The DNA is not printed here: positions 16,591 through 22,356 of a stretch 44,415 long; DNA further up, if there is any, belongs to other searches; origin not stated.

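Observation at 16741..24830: Three head-to-tail PL8-like lyase modules, all leaderless, two fused into one 1822-aa protein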

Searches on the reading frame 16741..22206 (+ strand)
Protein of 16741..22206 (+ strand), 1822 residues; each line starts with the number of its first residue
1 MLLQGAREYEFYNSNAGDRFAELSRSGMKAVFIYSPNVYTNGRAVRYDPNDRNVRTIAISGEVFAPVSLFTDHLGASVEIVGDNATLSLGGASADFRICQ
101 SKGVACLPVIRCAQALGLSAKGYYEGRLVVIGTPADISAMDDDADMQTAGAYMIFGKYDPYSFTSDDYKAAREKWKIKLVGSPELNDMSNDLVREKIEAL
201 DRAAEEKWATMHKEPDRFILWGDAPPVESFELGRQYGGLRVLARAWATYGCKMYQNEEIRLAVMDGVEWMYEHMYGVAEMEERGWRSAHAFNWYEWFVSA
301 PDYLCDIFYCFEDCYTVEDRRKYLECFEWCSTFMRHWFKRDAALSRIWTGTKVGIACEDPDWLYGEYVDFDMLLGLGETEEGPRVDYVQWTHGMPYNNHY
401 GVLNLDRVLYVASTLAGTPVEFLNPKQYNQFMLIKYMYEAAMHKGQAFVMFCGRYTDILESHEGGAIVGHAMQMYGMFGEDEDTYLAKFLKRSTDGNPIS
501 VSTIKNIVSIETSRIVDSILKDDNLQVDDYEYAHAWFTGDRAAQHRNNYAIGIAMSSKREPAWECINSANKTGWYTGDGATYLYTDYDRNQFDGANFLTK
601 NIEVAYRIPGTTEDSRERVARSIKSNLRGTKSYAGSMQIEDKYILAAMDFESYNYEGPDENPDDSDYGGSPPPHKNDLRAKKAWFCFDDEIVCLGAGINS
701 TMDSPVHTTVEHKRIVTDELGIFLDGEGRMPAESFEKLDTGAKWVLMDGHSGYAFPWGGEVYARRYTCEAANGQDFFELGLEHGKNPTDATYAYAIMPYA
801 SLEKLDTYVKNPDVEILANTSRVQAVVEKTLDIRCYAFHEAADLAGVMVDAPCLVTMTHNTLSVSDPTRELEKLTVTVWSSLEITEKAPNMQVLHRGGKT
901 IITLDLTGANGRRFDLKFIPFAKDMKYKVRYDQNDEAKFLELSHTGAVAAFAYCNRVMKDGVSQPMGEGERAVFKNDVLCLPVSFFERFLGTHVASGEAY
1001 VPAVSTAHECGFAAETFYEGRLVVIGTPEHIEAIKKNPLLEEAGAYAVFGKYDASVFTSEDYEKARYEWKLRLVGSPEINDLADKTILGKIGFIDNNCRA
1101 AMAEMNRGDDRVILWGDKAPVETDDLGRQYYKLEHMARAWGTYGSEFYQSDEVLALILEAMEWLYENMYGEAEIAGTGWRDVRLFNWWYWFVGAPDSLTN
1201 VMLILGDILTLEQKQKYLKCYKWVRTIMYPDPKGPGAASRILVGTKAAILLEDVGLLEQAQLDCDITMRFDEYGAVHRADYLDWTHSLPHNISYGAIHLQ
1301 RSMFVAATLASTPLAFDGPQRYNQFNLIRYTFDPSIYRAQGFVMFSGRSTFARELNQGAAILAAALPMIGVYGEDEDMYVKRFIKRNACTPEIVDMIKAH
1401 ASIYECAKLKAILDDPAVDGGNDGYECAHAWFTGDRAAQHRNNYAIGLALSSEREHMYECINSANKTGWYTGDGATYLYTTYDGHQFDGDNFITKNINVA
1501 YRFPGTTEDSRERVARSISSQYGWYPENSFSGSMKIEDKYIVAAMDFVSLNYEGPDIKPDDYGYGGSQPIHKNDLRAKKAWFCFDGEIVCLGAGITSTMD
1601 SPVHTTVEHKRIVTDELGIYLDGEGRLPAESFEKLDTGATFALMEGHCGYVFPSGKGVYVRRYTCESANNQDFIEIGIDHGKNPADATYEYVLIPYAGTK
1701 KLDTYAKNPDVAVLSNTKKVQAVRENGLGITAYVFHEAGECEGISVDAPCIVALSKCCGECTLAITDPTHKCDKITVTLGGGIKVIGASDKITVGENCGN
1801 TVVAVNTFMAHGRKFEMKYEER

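Call 6: search_protein_families(library=pfam, proteins=[window:16741-22206:+], max_evalue=0.1)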
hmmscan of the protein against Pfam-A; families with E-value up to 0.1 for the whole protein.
window:16741-22206:+ (1822 aa): 3 families
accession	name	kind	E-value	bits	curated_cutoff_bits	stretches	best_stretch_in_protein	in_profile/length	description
PF02278.25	Lyase_8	-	2.1e-90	303.1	27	2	535-800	3-253/254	Polysaccharide lyase family 8, super-sandwich domain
PF08124.17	Lyase_8_N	-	4.9e-40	138.1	24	2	1069-1355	1-288/323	Polysaccharide lyase family 8, N terminal alpha-helical domain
PF02884.22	Lyase_8_C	-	2.2e-28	98.9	22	2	1713-1775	2-68/69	Polysaccharide lyase family 8, C-terminal beta-sandwich domain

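Call 7: search_protein_families(library=ncbifam, proteins=[window:16741-22206:+], max_evalue=0.1)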
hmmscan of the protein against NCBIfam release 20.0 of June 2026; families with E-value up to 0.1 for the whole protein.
window:16741-22206:+ (1822 aa): 2 families
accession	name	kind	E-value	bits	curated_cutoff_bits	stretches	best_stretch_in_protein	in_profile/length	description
NF053732.1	HyalteLyHylBENTFA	equivalog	4.9e-119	398.5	1350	4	1410-1806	592-988/1000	hyaluronate lyase HylB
NF043001.1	chondaseAC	equivalog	4e-61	207.2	1000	3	1429-1779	341-674/701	chondroitinase-AC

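Call 13: find_homologous_proteins(query=window:16741-22206:+, max_evalue=1e-10)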
Query window:16741-22206:+ (1822 aa): 20 proteins with E <= 1e-10 among 8000 candidates.
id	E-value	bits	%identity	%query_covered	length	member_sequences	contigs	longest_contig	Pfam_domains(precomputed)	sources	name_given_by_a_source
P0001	0.0e+0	4330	100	100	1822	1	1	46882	PF02884.23,PF02278.27,PF08124.18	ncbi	-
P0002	0.0e+0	3693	85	100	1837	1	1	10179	PF02884.23,PF02278.27,PF08124.18,PF07833.17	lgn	-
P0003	0.0e+0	3329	76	100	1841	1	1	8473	PF02884.23,PF02278.27,PF08124.18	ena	-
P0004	0.0e+0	3322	76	100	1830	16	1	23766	PF02884.23,PF02278.27,PF08124.18,PF07833.17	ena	-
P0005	0.0e+0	2950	54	99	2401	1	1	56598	PF02884.23,PF02278.27,PF08124.18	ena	-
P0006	0.0e+0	2576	61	99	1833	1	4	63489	PF02884.23,PF02278.27,PF08124.18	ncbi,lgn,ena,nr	ncbi:MAG: hypothetical protein IJ515_03025 [Clostridia bacterium]|nr:hypothetical protein [Clostridi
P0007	0.0e+0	2248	53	100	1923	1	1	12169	PF02884.23,PF02278.27,PF08124.18,PF07833.17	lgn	-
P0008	0.0e+0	2245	54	100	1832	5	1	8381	PF02884.23,PF02278.27,PF08124.18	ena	-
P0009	0.0e+0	2219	54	100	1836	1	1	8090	PF02884.23,PF02278.27,PF08124.18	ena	-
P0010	0.0e+0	2217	54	100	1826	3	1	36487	PF02884.23,PF02278.27,PF08124.18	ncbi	-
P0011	0.0e+0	2212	55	100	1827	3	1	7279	PF02884.23,PF02278.27,PF08124.18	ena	-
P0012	0.0e+0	2208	52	100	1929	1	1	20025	PF02884.23,PF02278.27,PF08124.18,PF07833.17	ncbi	-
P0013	0.0e+0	2169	52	100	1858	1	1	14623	PF02884.23,PF02278.27,PF08124.18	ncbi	-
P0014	0.0e+0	2159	56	94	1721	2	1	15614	PF02884.23,PF02278.27,PF08124.18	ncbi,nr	ncbi:MAG: hypothetical protein J6Q69_01020, partial [Clostridia bacterium]|nr:hypothetical protein [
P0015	0.0e+0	2137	56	91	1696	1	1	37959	PF02884.23,PF02278.27,PF08124.18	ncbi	-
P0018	0.0e+0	2099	52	100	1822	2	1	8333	PF02884.23,PF02278.27,PF08124.18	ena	-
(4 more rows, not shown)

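Call 15: find_encoding_contigs(protein=P0006, flank=10000, max_places=3)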
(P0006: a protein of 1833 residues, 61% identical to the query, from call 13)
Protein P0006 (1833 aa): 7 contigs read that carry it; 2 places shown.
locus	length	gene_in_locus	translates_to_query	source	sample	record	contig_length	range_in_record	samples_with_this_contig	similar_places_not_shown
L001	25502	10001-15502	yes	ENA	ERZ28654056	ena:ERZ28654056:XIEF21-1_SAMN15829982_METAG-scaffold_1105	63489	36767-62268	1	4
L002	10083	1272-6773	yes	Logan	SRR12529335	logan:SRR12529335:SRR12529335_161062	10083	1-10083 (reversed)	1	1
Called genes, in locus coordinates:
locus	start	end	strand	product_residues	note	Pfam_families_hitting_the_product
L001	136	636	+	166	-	-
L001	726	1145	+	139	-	PF01475:FUR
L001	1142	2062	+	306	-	PF11449:ArsP_2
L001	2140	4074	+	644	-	PF00144:Beta-lactamase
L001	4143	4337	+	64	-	-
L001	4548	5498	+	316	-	PF04389:Peptidase_M28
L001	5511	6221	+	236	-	PF00300:His_Phos_1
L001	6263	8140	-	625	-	PF02734:Dak2, PF21645:FakA-like_M, PF13684:FakA-like_C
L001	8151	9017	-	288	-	PF02645:DegV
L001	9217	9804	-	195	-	-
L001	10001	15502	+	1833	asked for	PF08124:Lyase_8_N, PF02278:Lyase_8, PF02884:Lyase_8_C, PF08124:Lyase_8_N, PF02278:Lyase_8, PF02884:Lyase_8_C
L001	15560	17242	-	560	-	-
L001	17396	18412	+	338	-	PF00710:Asparaginase, PF17763:Asparaginase_C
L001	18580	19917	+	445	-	PF00999:Na_H_Exchanger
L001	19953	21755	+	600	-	PF08439:Peptidase_M3_N, PF01432:Peptidase_M3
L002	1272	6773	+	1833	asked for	PF08124:Lyase_8_N, PF02278:Lyase_8, PF02884:Lyase_8_C, PF08124:Lyase_8_N, PF02278:Lyase_8, PF02884:Lyase_8_C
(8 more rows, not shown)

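Call 16: find_encoding_contigs(protein=P0005, flank=10000, max_places=2)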
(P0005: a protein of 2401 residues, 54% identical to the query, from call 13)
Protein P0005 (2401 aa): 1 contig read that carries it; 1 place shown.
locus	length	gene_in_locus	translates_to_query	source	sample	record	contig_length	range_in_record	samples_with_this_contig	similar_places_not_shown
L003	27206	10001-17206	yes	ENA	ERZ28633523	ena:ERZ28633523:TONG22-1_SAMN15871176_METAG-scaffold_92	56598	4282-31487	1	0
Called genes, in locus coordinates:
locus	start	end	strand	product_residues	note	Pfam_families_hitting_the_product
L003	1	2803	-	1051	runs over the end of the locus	-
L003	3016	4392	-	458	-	PF07992:Pyr_redox_2 (faint), PF13738:Pyr_redox_3 (faint), PF21688:FAD-depend_C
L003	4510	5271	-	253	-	PF00300:His_Phos_1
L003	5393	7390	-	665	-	PF02734:Dak2, PF21645:FakA-like_M, PF13684:FakA-like_C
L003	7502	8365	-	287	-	PF02645:DegV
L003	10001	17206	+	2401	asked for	PF02278:Lyase_8, PF02884:Lyase_8_C, PF08124:Lyase_8_N, PF02278:Lyase_8, PF02884:Lyase_8_C, PF08124:Lyase_8_N, PF02278:Lyase_8, PF02884:Lyase_8_C, +1 more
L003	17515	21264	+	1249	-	PF13306:LRR_5, PF13855:LRR_8 (faint), PF23952:LRR_EndoS (faint), PF13306:LRR_5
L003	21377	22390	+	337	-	PF00710:Asparaginase, PF17763:Asparaginase_C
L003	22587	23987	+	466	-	PF00999:Na_H_Exchanger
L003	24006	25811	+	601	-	PF08439:Peptidase_M3_N, PF01432:Peptidase_M3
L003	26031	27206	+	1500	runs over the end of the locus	PF13195:DUF4011, PF13086:AAA_11 (weak), PF13245:AAA_19 (faint), PF13086:AAA_11 (weak), PF13087:AAA_12, PF18741:MTES_1575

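Call 54: find_encoding_contigs(protein=P0004, flank=10000, max_places=2)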
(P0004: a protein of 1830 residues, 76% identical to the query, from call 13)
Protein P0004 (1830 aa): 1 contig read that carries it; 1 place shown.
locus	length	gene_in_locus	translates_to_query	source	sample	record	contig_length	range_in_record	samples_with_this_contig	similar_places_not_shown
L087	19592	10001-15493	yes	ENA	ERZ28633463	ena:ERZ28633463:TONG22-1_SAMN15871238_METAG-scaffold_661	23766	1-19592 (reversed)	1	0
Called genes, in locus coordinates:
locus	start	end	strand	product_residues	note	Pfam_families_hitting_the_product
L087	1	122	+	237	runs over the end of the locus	PF00300:His_Phos_1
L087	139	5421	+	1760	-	-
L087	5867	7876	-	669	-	-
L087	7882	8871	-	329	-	PF02645:DegV, PF13684:FakA-like_C (weak)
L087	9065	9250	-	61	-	-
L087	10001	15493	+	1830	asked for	PF07833:Cu_amine_oxidN1 (faint), PF08124:Lyase_8_N, PF02278:Lyase_8, PF02884:Lyase_8_C, PF08124:Lyase_8_N, PF02278:Lyase_8, PF02884:Lyase_8_C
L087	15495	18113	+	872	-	PF08124:Lyase_8_N, PF02278:Lyase_8, PF02884:Lyase_8_C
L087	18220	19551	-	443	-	PF02878:PGM_PMM_I, PF02879:PGM_PMM_II, PF02880:PGM_PMM_III, PF00408:PGM_PMM_IV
